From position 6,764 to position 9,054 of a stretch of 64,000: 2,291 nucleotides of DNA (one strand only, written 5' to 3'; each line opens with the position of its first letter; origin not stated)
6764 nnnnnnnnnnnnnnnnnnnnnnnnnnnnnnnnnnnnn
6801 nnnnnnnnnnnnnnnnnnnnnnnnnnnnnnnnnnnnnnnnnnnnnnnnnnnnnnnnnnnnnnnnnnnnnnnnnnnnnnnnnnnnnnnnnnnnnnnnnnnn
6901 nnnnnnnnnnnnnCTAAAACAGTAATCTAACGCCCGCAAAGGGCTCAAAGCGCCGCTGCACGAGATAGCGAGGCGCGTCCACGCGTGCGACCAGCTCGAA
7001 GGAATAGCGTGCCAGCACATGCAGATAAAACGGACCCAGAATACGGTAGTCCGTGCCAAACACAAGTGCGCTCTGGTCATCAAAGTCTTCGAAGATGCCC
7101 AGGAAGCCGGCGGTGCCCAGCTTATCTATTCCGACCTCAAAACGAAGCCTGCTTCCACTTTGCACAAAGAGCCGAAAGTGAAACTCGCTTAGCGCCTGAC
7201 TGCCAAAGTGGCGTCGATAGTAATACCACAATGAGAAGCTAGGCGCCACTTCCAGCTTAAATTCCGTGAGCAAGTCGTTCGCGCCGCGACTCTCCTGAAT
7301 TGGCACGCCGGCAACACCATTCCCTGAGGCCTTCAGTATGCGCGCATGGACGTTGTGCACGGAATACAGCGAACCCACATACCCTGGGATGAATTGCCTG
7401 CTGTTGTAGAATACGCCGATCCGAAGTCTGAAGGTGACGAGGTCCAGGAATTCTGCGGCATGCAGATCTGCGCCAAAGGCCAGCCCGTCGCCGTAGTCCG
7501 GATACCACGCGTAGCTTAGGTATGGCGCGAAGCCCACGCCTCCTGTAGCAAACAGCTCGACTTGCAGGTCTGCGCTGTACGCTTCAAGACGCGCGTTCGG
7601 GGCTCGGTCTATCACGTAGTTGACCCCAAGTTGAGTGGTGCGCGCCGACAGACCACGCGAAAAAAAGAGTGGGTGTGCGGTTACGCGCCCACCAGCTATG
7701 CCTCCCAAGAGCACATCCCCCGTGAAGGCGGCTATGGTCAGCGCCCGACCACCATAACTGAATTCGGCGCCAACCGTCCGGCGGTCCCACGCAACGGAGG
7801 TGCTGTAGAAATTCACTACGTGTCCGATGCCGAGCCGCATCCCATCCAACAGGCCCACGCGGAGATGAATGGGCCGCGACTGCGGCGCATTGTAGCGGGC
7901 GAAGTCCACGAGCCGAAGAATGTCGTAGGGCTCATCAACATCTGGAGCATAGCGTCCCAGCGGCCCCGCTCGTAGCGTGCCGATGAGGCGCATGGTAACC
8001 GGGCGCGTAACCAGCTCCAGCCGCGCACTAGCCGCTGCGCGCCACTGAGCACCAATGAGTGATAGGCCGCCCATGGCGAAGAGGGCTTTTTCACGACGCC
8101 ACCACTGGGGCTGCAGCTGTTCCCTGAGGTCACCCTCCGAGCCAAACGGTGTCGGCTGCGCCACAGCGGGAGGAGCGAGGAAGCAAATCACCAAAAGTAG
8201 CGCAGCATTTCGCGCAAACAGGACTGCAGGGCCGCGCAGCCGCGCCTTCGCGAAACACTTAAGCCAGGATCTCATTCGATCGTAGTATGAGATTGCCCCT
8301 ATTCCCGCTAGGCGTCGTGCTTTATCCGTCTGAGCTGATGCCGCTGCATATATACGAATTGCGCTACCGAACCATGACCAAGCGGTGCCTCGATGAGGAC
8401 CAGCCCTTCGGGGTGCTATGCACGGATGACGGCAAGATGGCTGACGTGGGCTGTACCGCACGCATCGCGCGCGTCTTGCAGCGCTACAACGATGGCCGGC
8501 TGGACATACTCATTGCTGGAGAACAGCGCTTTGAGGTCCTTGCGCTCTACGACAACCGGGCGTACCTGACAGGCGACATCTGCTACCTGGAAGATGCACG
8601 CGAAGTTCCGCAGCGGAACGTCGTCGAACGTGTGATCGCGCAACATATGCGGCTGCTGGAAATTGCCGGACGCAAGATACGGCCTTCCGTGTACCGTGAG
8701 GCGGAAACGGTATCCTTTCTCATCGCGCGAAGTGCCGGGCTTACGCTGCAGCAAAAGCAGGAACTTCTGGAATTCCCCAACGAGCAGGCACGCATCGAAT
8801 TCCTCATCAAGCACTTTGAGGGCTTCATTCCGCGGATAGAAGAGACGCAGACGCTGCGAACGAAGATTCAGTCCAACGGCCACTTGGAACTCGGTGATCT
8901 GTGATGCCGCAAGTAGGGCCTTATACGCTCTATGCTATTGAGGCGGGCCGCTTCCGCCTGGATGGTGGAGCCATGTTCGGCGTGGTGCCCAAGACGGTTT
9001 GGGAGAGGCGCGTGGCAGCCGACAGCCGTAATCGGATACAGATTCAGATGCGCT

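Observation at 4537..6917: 276-nt direct duplication of the nadA 3' end brackets a 2-kb insert: footprint of a decayed integrated element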

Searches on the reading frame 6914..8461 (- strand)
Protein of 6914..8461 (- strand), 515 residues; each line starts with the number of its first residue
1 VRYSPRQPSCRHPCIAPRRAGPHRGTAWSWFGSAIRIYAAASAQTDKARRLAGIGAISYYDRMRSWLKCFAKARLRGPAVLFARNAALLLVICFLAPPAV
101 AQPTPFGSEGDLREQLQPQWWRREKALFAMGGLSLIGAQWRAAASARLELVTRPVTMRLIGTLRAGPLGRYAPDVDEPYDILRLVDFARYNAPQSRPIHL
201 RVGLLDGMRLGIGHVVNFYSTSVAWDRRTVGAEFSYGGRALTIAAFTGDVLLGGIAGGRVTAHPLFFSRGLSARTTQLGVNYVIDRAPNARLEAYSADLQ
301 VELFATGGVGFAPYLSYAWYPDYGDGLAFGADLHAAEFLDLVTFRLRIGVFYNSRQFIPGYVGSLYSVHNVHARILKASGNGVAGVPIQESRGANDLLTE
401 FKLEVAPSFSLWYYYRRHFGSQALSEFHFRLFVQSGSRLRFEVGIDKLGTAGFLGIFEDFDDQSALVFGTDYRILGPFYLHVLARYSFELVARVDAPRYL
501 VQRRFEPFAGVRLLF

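Call 8: search_protein_families(library=pfam, proteins=[window:6914-8461:-], max_evalue=0.1)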
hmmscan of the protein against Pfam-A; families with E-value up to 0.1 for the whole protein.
window:6914-8461:- (515 aa): 0 families

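Call 38: find_homologous_proteins(query=window:6917-8461:-, max_evalue=1e-40)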
Query window:6917-8461:- (515 aa): 80 proteins with E <= 1e-40 among 8000 candidates.
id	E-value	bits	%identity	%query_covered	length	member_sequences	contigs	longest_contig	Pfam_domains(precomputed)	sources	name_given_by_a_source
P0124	0.0e+0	1021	100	88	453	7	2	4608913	-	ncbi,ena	-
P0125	2.1e-217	741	73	88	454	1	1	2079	-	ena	-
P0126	1.1e-212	726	74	82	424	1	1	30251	-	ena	-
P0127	2.8e-202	691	69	84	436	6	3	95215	-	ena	-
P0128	1.2e-201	689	73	79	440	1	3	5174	-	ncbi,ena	-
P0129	1.3e-192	660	67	87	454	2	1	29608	-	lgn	-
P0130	2.9e-184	632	63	85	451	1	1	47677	-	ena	-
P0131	1.3e-183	630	66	83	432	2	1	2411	-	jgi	-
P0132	5.9e-178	611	60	88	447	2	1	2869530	-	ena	-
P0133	3.6e-171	589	62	83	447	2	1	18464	-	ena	-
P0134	8.5e-168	578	60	82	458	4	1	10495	-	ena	-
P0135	2.5e-162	560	58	83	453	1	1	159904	-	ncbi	-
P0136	6.8e-161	555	57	82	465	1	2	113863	-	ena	-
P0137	9.0e-161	554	58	82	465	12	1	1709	-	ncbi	-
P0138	5.2e-160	552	58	82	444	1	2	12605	-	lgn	-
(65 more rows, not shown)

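Call 42: search_protein_families(library=ncbifam, proteins=[window:6917-8461:-], max_evalue=1)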
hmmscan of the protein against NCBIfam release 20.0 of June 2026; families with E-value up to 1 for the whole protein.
window:6917-8461:- (515 aa): 0 families

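Call 56: find_encoding_contigs(protein=P0126, flank=10000, max_places=3)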
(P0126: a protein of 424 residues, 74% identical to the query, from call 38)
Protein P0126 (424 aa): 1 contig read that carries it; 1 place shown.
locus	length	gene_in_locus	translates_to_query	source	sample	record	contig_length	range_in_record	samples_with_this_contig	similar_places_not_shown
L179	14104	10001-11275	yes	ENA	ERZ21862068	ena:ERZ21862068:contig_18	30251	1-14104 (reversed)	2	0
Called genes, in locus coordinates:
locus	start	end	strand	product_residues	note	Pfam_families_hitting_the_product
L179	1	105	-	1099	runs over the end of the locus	PF13485:Peptidase_MA_2 (faint), PF07676:PD40 (faint), PF26549:Tricorn_N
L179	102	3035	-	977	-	-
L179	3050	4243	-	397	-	PF03687:UPF0164 (weak), PF03349:Toluene_X (faint), PF19572:PorV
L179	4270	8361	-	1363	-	PF01364:Peptidase_C25, PF13860:FlgD_ig (weak)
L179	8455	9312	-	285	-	PF00753:Lactamase_B, PF23023:Anti-Pycsar_Apyc1 (weak)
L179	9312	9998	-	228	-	PF02190:LON_substr_bdg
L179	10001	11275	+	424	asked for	-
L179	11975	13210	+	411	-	PF13175:AAA_15, PF13514:AAA_27 (weak), PF13304:AAA_21 (faint)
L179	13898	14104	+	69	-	?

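Call 70: search_protein_families(library=phrogs, proteins=[L179:11975-13207:+], max_evalue=0.1)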
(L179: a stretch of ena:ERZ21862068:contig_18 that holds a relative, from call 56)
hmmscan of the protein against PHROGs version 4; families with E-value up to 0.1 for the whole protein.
L179:11975-13207:+ (411 aa): 8 families
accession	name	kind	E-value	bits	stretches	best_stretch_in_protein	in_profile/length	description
phrog_21420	-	unknown function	1.8e-28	100.4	2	230-400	459-629/654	-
phrog_4747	-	unknown function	2.5e-12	47.7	1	1-49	1-48/610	-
phrog_14430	-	unknown function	9.8e-06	26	1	13-43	11-41/444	-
phrog_77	-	DNA, RNA and nucleotide metabolism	0.011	15.2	1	1-55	296-352/967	SbcC-like subunit of palindrome specific endonuclease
phrog_8323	-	unknown function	0.02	14.4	0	1-45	49-93/623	-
phrog_7507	-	unknown function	0.033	14.5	1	1-44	2-45/483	-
phrog_9802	-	unknown function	0.037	14.1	0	5-46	7-48/438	-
phrog_1499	-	unknown function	0.056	13.7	1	1-53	3-55/427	-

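Call 71: search_protein_families(library=padloc, proteins=[L179:11975-13207:+], max_evalue=0.01)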
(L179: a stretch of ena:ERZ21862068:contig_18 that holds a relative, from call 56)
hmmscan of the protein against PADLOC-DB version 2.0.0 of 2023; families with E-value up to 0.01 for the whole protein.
L179:11975-13207:+ (411 aa): 71 families (the best 25 are shown)
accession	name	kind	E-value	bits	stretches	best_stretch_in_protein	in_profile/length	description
PDLC04707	PDC-M55A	-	1.3e-76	256.3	1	1-406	1-412/421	-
PDLC03878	NsnB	-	2e-35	121.2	1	3-399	2-338/345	-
PDLC04148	HEC-03B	-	2.3e-26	90.8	1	261-408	305-449/458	-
PDLC02979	AriA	-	1.4e-15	55.9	2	1-49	1-49/373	-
PDLC04178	HEC-01A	-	4.8e-13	46.9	1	2-53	8-58/399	-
PDLC04176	HEC-01A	-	9.1e-13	46.3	2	278-342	259-321/371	-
PDLC00073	GajA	-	1.6e-10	38.6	2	1-50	1-50/589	AAA ATPase domain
PDLC02358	Old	-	6.6e-10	36.4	1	1-56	2-56/578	Old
PDLC04177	HEC-01A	-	6.7e-10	36.5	2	14-48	16-51/393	-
PDLC04175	HEC-01A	-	7.4e-10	36.4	1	2-47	5-49/363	-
PDLC00094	GajA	-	8.2e-10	35.7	1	1-45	1-44/569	AAA ATPase domain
PDLC02980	AriA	-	2.5e-09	35.5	1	25-51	1-33/304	-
PDLC04710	PDC-M56A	-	4.8e-09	33.7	2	13-46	10-43/382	-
PDLC00070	GajA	-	1.5e-08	31.8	1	1-46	1-45/596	AAA ATPase domain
PDLC04135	mad3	-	4e-08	31.2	1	2-95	1-86/374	mads_3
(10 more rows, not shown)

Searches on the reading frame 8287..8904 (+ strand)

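Call 8: search_protein_families(library=pfam, proteins=[window:8287-8904:+], max_evalue=0.1)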
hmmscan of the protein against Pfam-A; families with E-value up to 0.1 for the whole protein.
window:8287-8904:+ (205 aa): 1 family
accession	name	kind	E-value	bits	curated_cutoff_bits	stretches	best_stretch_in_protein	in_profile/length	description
PF02190.22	LON_substr_bdg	-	1.2e-24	87.8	28.7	1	3-176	2-197/200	ATP-dependent protease La (LON) substrate-binding domain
